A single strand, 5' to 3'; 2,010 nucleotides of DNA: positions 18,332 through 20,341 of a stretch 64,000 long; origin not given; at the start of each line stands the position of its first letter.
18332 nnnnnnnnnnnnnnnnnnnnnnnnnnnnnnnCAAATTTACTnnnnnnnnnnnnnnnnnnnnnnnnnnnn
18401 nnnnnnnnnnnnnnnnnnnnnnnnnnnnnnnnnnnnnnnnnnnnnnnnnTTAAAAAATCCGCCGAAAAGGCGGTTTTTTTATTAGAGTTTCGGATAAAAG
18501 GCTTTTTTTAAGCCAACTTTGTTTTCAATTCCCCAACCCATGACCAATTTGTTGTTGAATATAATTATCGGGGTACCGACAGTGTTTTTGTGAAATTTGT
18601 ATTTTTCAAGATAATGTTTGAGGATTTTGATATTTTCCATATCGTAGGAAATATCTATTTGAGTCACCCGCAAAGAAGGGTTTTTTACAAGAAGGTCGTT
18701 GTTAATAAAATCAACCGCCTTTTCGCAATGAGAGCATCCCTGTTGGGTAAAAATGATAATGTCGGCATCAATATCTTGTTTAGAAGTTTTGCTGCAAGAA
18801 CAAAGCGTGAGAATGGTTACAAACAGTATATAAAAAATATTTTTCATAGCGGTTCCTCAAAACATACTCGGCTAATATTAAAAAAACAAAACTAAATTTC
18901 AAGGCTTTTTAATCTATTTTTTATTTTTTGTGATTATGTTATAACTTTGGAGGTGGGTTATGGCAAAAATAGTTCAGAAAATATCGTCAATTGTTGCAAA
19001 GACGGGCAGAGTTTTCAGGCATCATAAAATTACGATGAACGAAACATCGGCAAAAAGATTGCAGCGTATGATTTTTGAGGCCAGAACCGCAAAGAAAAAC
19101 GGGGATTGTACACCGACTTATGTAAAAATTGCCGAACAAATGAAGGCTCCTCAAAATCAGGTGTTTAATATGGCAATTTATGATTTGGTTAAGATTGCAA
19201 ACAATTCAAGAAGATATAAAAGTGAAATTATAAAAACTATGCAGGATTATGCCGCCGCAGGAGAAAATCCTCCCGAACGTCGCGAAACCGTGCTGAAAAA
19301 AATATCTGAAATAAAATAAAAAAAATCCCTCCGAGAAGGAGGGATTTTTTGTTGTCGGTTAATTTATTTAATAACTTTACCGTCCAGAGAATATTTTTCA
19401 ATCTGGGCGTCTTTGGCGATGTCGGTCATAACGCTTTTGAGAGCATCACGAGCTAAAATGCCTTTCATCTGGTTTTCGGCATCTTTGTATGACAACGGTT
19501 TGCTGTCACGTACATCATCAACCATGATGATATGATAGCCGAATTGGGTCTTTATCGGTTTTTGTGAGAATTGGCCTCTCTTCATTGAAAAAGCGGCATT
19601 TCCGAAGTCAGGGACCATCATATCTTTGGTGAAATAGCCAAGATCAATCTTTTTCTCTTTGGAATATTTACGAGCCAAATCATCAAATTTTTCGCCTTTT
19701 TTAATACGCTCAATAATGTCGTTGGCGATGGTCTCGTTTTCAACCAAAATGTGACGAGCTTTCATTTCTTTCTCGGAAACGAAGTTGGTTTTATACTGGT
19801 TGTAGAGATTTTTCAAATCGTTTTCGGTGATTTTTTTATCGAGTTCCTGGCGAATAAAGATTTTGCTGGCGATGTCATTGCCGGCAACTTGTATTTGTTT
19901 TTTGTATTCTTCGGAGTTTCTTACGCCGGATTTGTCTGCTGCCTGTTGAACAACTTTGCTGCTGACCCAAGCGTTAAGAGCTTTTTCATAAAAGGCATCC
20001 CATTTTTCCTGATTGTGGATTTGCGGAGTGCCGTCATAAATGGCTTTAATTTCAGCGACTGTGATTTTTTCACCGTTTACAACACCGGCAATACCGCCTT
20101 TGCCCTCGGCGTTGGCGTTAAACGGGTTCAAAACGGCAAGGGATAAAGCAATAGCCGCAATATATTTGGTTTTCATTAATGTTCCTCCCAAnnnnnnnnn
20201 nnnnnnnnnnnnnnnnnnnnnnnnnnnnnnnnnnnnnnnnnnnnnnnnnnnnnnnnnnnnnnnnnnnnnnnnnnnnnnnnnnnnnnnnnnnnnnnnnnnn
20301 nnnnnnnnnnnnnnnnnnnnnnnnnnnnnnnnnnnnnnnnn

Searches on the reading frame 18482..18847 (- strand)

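Call 65: search_protein_families(library=pfam, proteins=[window:18482-18847:-], max_evalue=0.001)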
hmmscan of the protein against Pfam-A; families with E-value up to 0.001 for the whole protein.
window:18482-18847:- (121 aa): 1 family
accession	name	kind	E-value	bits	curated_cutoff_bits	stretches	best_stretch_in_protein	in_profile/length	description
PF05768.20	Glrx-like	-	0.00094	19.9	26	0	30-78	2-45/77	Glutaredoxin-like domain (DUF836)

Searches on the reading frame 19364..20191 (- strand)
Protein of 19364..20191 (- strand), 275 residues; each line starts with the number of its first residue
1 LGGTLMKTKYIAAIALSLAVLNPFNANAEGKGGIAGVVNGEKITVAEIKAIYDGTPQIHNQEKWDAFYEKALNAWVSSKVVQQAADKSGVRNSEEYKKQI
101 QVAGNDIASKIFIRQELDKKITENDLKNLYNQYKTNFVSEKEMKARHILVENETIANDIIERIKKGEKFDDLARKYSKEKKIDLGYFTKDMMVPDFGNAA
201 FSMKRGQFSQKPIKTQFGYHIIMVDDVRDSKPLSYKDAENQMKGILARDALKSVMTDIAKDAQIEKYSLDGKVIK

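Call 101: search_protein_families(library=pfam, proteins=[window:19364-20191:-], max_evalue=0.001)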
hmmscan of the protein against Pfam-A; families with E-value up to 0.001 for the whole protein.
window:19364-20191:- (275 aa): 5 families
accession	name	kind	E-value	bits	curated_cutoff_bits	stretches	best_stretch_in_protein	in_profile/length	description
PF13616.12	Rotamase_3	-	1.2e-19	71.4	22.5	1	129-227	3-115/116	PPIC-type PPIASE domain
PF00639.27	Rotamase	-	3.2e-17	63.7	21.7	1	152-226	18-97/97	PPIC-type PPIASE domain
PF13145.12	Rotamase_2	-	6.3e-17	62.9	27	1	121-239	1-120/121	PPIC-type PPIASE domain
PF13623.11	SurA_N_2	-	5.4e-07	30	28.5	1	8-113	15-130/145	SurA-like N-terminal domain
PF13624.11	SurA_N_3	-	0.00018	21.8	27.2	1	10-95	17-111/162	SurA-like N-terminal domain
